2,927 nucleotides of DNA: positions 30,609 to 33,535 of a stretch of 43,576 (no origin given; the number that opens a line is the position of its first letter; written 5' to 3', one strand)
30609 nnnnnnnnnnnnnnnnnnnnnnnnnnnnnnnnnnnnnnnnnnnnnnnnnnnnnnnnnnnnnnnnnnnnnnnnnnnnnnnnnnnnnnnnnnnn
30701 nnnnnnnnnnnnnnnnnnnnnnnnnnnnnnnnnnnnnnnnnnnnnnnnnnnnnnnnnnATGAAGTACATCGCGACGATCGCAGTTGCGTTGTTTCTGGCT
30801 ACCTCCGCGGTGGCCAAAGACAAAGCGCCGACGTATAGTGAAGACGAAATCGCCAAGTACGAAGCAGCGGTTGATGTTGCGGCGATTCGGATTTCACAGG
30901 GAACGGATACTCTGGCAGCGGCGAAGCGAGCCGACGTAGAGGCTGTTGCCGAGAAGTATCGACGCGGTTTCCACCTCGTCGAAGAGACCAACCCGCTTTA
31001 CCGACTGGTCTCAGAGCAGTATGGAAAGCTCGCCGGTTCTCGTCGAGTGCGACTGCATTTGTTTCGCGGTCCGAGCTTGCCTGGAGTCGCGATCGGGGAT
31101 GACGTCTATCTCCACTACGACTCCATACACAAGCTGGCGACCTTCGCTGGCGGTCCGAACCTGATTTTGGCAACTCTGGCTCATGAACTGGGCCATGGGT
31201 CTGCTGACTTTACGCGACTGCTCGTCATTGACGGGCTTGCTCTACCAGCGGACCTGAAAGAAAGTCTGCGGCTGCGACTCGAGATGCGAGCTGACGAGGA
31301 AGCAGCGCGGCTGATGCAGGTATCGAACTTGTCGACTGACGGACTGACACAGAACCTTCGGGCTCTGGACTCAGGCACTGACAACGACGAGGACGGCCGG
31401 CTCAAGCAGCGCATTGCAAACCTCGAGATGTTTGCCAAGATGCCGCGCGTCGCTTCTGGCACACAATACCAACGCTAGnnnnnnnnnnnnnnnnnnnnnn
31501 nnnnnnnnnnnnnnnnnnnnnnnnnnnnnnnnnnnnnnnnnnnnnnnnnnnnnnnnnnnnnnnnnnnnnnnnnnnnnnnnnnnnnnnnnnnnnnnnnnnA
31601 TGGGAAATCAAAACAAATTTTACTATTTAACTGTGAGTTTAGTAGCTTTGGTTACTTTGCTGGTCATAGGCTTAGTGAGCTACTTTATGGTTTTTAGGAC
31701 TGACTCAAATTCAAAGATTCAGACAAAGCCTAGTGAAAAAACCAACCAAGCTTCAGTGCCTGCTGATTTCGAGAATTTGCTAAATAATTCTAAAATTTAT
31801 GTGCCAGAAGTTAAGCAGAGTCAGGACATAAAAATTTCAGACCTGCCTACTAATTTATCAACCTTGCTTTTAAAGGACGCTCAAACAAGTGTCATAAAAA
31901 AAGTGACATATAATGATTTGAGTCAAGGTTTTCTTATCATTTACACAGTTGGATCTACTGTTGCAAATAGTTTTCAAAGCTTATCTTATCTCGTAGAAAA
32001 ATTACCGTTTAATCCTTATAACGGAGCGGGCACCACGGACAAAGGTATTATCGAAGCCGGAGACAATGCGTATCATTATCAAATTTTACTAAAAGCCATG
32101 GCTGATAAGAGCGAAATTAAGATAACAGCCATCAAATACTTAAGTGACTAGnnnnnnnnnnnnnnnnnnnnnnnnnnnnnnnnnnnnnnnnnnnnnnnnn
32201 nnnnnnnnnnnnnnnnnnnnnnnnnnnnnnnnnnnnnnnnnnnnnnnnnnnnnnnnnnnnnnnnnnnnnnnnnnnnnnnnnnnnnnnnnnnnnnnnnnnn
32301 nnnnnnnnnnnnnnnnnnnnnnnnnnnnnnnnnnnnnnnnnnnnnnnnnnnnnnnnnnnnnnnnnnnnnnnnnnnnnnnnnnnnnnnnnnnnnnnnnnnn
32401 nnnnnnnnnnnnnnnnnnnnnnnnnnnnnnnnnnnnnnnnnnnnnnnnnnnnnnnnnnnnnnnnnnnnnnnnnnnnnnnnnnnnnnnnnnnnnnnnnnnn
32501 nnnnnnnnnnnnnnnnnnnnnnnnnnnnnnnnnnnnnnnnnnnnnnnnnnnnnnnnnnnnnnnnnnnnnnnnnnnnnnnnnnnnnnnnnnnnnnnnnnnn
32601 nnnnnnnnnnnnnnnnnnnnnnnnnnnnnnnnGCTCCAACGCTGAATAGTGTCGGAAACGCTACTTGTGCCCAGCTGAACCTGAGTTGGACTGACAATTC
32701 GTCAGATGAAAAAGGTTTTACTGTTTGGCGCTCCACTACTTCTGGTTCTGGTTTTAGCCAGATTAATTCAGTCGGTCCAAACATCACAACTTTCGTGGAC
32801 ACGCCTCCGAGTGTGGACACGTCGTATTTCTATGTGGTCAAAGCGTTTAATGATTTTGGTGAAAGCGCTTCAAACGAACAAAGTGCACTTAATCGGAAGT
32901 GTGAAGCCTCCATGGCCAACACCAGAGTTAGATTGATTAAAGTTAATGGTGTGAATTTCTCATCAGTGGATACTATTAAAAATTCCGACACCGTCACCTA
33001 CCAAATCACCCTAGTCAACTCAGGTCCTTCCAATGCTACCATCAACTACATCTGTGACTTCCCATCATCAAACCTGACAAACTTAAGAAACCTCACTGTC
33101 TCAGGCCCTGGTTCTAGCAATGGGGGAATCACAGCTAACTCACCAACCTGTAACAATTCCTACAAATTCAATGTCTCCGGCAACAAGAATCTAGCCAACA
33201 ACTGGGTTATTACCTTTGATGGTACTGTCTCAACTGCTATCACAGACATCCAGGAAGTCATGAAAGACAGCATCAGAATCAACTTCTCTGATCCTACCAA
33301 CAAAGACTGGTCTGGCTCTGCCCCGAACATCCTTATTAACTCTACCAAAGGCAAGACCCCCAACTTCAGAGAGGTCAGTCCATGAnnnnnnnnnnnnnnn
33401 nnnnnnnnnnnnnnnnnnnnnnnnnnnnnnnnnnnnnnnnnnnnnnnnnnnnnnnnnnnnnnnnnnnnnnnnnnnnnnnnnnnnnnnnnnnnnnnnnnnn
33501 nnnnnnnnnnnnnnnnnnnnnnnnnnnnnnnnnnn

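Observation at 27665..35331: Duplicated 'P-protein plus YQ-adhesin' module wired to DsbA and translationally coupled to three minor pilins: candidate pilus-tip adhesin system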

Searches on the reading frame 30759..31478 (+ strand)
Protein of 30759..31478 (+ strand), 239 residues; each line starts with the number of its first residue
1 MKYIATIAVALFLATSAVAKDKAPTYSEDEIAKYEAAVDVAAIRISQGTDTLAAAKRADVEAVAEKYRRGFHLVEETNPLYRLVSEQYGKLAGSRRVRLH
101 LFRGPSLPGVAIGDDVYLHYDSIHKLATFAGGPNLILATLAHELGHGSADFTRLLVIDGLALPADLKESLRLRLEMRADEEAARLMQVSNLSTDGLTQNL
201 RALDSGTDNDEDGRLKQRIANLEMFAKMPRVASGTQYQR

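Call 5: search_protein_families(library=pfam, proteins=[window:30759-31478:+], max_evalue=0.1)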
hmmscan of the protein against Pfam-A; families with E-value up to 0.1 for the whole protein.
window:30759-31478:+ (239 aa): 0 families

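Call 17: search_protein_families(library=ncbifam, proteins=[window:30759-31478:+], max_evalue=0.1)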
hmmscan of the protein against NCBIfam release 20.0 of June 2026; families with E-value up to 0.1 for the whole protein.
window:30759-31478:+ (239 aa): 0 families

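Call 64: search_solved_structures(query=window:30759-31478:+, max_evalue=1)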
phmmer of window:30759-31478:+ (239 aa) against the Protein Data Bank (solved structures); distinct sequences matched with E-value up to 1: 14.
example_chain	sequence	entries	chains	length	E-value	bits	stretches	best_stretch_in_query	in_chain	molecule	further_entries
6een_C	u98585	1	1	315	0.00087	22.1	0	152-186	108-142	Designer Pentatricopeptide Protein dPPR10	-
5cxa_A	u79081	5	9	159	0.43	13.3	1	108-147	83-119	Macrophage metalloelastase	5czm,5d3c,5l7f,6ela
2k9c_A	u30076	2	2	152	0.48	13.1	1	108-147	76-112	Macrophage metalloelastase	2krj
4gr8_A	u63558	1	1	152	0.48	13.1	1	108-147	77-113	Macrophage metalloelastase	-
5n5k_A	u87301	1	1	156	0.51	13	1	108-147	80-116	Macrophage metalloelastase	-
3ehx_A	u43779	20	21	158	0.52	13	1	108-147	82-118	Macrophage metalloelastase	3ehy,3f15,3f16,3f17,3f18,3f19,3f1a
1rmz_A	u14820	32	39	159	0.53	13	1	108-147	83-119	Macrophage metalloelastase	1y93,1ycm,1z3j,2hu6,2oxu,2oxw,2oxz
1os2_A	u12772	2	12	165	0.56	12.9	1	108-147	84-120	Macrophage metalloelastase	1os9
1utt_A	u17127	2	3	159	0.62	12.7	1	108-147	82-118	MACROPHAGE METALLOELASTASE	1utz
1ros_A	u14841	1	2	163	0.65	12.7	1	108-147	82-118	Macrophage metalloelastase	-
2wo8_A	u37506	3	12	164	0.66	12.7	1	108-147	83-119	MACROPHAGE METALLOELASTASE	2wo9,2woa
2n8r_A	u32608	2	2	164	0.66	12.7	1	108-147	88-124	Macrophage metalloelastase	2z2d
2k2g_A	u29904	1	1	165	0.67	12.6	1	108-147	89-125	Macrophage metalloelastase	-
1jiz_A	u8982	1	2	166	0.67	12.6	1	108-147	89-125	macrophage elastase MMP-12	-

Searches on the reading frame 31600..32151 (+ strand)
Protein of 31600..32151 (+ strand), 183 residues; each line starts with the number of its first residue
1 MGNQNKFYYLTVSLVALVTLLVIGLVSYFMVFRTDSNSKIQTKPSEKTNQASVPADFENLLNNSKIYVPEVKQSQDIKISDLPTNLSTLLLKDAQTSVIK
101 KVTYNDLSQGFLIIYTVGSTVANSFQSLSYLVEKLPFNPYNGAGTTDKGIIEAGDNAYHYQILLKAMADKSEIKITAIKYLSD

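Call 5: search_protein_families(library=pfam, proteins=[window:31600-32151:+], max_evalue=0.1)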
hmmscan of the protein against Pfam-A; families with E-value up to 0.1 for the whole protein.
window:31600-32151:+ (183 aa): 3 families
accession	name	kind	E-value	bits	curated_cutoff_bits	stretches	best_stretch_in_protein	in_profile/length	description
PF15438.11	Phyto-Amp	-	0.0067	17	25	1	17-106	14-100/113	Antigenic membrane protein of phytoplasma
PF09911.14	DUF2140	-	0.0082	16.1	34.3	1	5-78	1-74/187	Uncharacterized protein conserved in bacteria (DUF2140)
PF14575.11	EphA2_TM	-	0.084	14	28.9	0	11-68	2-53/74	Ephrin type-A receptor 2 transmembrane domain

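Call 17: search_protein_families(library=ncbifam, proteins=[window:31600-32151:+], max_evalue=0.1)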
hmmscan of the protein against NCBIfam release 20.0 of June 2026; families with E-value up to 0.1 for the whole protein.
window:31600-32151:+ (183 aa): 2 families
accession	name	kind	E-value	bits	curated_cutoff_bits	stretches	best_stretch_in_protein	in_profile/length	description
NF009545.0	PRK12933.1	equivalog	0.067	11.6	728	1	14-129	19-122/604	protein translocase subunit SecD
NF004285.1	PRK05696.1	equivalog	0.077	12.8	179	0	10-73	21-86/171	flagellar basal body-associated protein FliL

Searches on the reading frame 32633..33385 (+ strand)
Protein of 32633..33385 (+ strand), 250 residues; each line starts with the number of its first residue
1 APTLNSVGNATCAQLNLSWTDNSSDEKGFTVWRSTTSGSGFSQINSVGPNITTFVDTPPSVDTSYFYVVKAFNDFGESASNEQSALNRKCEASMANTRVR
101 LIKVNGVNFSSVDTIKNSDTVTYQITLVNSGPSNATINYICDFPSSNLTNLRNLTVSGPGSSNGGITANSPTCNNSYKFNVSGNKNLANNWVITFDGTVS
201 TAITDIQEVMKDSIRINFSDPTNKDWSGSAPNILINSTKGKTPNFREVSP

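Call 20: find_homologous_proteins(query=window:32633-33385:+, max_evalue=0.001)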
Query window:32633-33385:+ (250 aa): 9 proteins with E <= 0.001 among 300 candidates.
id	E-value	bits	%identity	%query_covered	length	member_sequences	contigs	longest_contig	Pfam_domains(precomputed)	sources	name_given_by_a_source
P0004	2.1e-69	252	51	98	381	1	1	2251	-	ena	-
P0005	4.4e-60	221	47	100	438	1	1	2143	PF07691.18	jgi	jgi:uncharacterized repeat protein (TIGR01451 family)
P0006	3.2e-41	160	56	27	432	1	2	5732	PF16655.13,PF25059.2,PF24489.2,PF00041.28,PF16656.12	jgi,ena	-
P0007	1.0e-34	138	39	46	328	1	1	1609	PF16655.13,PF25059.2,PF25788.3,PF24489.2,PF25814.2,PF00041.28,PF16656.12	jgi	jgi:hypothetical protein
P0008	2.6e-26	111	56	30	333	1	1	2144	PF16655.13,PF00041.28,PF16656.12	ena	-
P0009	1.1e-22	99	52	26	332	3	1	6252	PF16655.13,PF25059.2,PF24489.2,PF00041.28,PF16656.12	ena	-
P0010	1.1e-20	92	47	29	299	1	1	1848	PF00041.28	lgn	-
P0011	1.5e-10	59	48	24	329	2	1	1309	PF18370.8,PF00041.28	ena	-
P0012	4.9e-7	48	39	31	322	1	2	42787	PF18370.8,PF00041.28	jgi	jgi:Fibronectin type III domain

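Call 22: find_encoding_contigs(protein=P0004, flank=10000)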
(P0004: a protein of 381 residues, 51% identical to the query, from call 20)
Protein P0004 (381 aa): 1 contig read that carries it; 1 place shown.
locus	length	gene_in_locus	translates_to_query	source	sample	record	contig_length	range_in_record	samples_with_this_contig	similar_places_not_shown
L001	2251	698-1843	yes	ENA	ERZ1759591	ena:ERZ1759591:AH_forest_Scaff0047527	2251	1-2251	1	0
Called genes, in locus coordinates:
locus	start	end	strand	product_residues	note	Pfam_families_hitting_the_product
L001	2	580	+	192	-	?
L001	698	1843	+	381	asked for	-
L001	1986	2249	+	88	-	?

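Call 23: find_encoding_contigs(protein=P0005, flank=10000)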
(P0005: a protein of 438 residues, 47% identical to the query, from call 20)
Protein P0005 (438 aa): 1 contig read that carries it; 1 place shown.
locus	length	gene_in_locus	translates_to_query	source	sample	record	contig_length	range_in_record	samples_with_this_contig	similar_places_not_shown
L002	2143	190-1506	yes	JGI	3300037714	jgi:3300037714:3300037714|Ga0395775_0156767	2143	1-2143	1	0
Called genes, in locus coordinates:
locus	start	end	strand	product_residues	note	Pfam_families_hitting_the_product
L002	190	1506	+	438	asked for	PF07691:PA14 (faint)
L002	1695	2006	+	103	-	PF00829:Ribosomal_L21p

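Call 40: find_related_loci(query=A2, collection=genome_contigs, flank=10000)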
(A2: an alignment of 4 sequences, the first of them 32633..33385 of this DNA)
Query A2 (250 aa) in genome_contigs; peptide patterns used: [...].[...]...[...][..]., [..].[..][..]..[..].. (x = any residue, [..] = any of these).
600 stretches matched a pattern (row limit reached: there are more); 460 encode a relative of the query (tblastn E <= 1e-3); the best 80 are kept; 80 distinct loci.
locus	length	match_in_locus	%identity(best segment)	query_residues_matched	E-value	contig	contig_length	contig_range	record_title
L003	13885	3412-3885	42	14-113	3e-18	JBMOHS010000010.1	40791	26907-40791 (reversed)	MAG: Blastocatellia bacterium isolate Deming_bin.365 contig1763, whole genome shotgun sequence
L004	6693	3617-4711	48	1-151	4e-17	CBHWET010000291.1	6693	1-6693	MAG TPA_asm: uncultured bacterium isolate ERR14722429_binner12_Refined_101 genome assembly, contig: ERZ27336827.7744, wh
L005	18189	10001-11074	49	1-83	7e-17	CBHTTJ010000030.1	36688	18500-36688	MAG TPA_asm: uncultured bacterium isolate ERR14722427_binner23_Refined_58 genome assembly, contig: ERZ27336822.502, whol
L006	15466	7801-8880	49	1-85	8e-17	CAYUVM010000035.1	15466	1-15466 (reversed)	MAG TPA_asm: uncultured Cytophagia bacterium isolate SRP173033_co3_178 genome assembly, contig: NODE_4847_length_15466_c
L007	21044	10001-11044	53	1-85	2e-16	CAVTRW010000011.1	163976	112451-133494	MAG: uncultured Verrucomicrobiae bacterium isolate MFD00822.bin.2.98 genome assembly, contig: contig_77012, whole genome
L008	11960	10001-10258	48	1-85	2e-16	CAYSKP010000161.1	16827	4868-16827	MAG TPA_asm: uncultured Pirellulales bacterium isolate binchicken_co216_239 genome assembly, contig: k141_2177362, whole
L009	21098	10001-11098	47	1-85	4e-16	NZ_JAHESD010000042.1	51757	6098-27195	Chryseosolibacter indicus strain PWU20 NODE_42_length_51757_cov_7.016099, whole genome shotgun sequence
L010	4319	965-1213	47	4-85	3e-16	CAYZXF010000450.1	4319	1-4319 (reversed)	MAG TPA_asm: uncultured Anaerolineaceae bacterium isolate binchicken_co244_82 genome assembly, contig: k141_435494, whol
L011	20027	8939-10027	46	1-90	4e-16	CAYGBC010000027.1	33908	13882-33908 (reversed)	MAG TPA_asm: uncultured Eubacteriales bacterium isolate ERP108616_co1_418 genome assembly, contig: k119_5548, whole geno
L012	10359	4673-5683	34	1-140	6e-16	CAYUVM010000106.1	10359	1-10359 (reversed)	MAG TPA_asm: uncultured Cytophagia bacterium isolate SRP173033_co3_178 genome assembly, contig: NODE_8837_length_10359_c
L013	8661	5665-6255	47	1-118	6e-16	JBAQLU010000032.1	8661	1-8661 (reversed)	MAG: Thermodesulfovibrionales bacterium isolate MFD12052_ilm_asm_bin4 k127_50318, whole genome shotgun sequence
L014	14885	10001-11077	48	1-85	2e-16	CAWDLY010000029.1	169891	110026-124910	MAG: uncultured Verrucomicrobiae bacterium isolate MFD04944.bin.2.179 genome assembly, contig: contig_62857, whole genom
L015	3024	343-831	53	5-80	6e-16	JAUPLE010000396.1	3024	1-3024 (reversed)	MAG: Acidobacteriota bacterium isolate erpe_2018_pw_9hr_WHONDRS-PP48-000088_B_bin.18 scaffold_577431, whole genome shotg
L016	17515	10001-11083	52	1-105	1e-15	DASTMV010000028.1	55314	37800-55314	MAG TPA_asm: Candidatus Udaeobacter sp. isolate SMAG_U3843 k141_684251, whole genome shotgun sequence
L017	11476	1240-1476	44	1-79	2e-15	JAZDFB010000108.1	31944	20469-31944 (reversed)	MAG: Planctomycetota bacterium isolate MEGAHIT-group-0.182 k141_16581988, whole genome shotgun sequence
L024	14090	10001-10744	31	2-250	7e-15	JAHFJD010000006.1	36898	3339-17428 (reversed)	MAG: Candidatus Doudnabacteria bacterium isolate nzgw378 NODE_667_length_36899_cov_4.173120, whole genome shotgun sequen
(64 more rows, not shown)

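Call 82: predict_structure(alignment_id=A2)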
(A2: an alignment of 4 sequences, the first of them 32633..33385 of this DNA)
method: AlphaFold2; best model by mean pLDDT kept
length: 250 residues; sequences in the alignment: 4
mean_pLDDT: 78.3   pTM: 0.57
mean pLDDT of the five models: 78.3, 77.8, 69.5, 55.5, 53.3
residues with pLDDT >= 90: 62; 70-90: 123; 50-70: 45; < 50: 20
segments of 3 or more residues with pLDDT < 50: 231-250
pLDDT, mean of each block of 10 residues (from residue 1): 89 88 86 95 91 91 93 88 88 69 82 75 78 73 75 87 87 87 76 87 61 73 61 39 37
secondary structure, 60 per line:
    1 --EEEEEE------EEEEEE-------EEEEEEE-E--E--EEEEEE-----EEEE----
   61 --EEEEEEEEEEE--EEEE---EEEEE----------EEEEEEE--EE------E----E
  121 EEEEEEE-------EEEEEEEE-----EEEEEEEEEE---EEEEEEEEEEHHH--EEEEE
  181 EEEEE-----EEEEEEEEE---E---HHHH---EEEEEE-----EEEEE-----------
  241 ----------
elements in order: E3-8 E15-20 E28-34 E42-47 E53-56 E63-73 E76-79 E83-87 E98-104 E120-127 E135-142 E148-157 E161-170 E176-185 E191-199 H207-210 E214-219 E225-229

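Call 85: fold_search(model_id=the predicted structure, library=pdb)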
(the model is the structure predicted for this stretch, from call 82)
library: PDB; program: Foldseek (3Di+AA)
matches with E <= 10: 1829; with E <= 0.001: 112
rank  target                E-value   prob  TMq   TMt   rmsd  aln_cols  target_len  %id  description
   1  6tpv_A                4.9e-05  1.00  0.31  0.40  11.9       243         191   12  Crystal structures of FNIII domain one and two of the human leucocyte common antigen-related protein, LAR (released 2020-05-13)
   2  4yfe_A                7.0e-05  1.00  0.34  0.43  12.3       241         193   14  Crystal structure of PTP delta Fn1-Fn2 (released 2015-05-06)
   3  6rpy                  7.4e-05  1.00  0.34  0.34  14.4       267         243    9  Cytokine receptor-like factor 3 C-terminus residues 174-442: Hg-SAD derivative (released 2020-03-25)
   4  6tpv_B                1.2e-04  1.00  0.32  0.40  12.3       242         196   12  Crystal structures of FNIII domain one and two of the human leucocyte common antigen-related protein, LAR (released 2020-05-13)
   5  7v3p_A                1.2e-04  1.00  0.28  0.10  16.4       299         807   12  Cryo-EM structure of the IGF1R/insulin complex (released 2022-08-17)
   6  1fnh                  1.3e-04  1.00  0.34  0.32  10.0       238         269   12  CRYSTAL STRUCTURE OF HEPARIN AND INTEGRIN BINDING SEGMENT OF HUMAN FIBRONECTIN (released 1999-03-16)
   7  7y6e_D                1.3e-04  1.00  0.33  0.40  12.5       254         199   13  Crystal structure of sDscam FNIII23 domains, isoform Beta2v6 (released 2023-05-24)
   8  6bt9_B                1.3e-04  1.00  0.25  0.11  18.7       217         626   14  Chitinase ChiA74 from Bacillus thuringiensis (released 2019-03-06)
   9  7y6e_B                1.4e-04  1.00  0.32  0.40  11.9       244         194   16  Crystal structure of sDscam FNIII23 domains, isoform Beta2v6 (released 2023-05-24)
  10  6bt9_A                1.4e-04  1.00  0.25  0.11  18.7       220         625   14  Chitinase ChiA74 from Bacillus thuringiensis (released 2019-03-06)
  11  5x5x_H                1.4e-04  0.99  0.24  0.27  15.8       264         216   11  Crystal structure of the Fab fragment of anti-osteocalcin C-terminal peptide antibody KTM219 (released 2018-02-21)
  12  7y6e_G                1.5e-04  1.00  0.32  0.40  12.0       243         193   14  Crystal structure of sDscam FNIII23 domains, isoform Beta2v6 (released 2023-05-24)
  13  4bqb_B                1.7e-04  1.00  0.30  0.38  13.3       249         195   12  Crystal structure of the FN5 and FN6 domains of NEO1, form 2 (released 2013-06-12)
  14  4bq8_A                1.7e-04  1.00  0.30  0.37  13.7       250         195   12  Crystal structure of the RGMB-NEO1 complex form 3 (released 2013-06-12)
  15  1qg3_B                1.7e-04  1.00  0.29  0.36  13.0       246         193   10  CRYSTAL STRUCTURE OF A TANDEM PAIR OF FIBRONECTIN TYPE III DOMAINS FROM THE CYTOPLASMIC TAIL OF INTEGRIN ALPHA6 BETA4 (released 1999-08-20)
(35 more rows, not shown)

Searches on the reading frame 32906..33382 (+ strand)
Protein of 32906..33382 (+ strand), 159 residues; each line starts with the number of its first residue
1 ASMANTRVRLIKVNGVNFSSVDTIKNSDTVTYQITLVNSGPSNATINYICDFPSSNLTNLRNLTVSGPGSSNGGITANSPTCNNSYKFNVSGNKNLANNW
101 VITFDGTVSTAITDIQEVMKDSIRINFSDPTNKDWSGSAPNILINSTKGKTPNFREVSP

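Call 54: find_related_loci(query=A5, collection=metagenome_contigs, flank=10000)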
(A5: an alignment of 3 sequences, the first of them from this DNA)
Query A5 (159 aa) in metagenome_contigs; peptide patterns used: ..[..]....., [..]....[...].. (x = any residue, [..] = any of these).
111 stretches matched a pattern; 12 encode a relative of the query (tblastn E <= 1e-3); 12 distinct loci.
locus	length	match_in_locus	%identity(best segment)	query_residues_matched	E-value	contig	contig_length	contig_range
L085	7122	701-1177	62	1-159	1e-64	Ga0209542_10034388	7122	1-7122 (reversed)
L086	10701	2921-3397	59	1-159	2e-60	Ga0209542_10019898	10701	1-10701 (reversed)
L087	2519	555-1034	59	1-159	7e-54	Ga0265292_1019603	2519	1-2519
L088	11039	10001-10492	46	1-159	1e-38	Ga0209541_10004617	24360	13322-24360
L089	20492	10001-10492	46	1-159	1e-38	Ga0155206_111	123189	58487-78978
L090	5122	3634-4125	46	1-159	5e-39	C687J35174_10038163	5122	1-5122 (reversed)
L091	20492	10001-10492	46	1-159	1e-38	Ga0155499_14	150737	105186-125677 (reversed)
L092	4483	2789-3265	45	1-159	3e-36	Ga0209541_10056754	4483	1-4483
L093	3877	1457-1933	45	1-159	3e-36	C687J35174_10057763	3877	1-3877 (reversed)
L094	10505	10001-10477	45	1-159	3e-36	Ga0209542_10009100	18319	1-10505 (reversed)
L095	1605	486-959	40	1-159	2e-24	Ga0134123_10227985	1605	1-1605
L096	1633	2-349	33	41-159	3e-12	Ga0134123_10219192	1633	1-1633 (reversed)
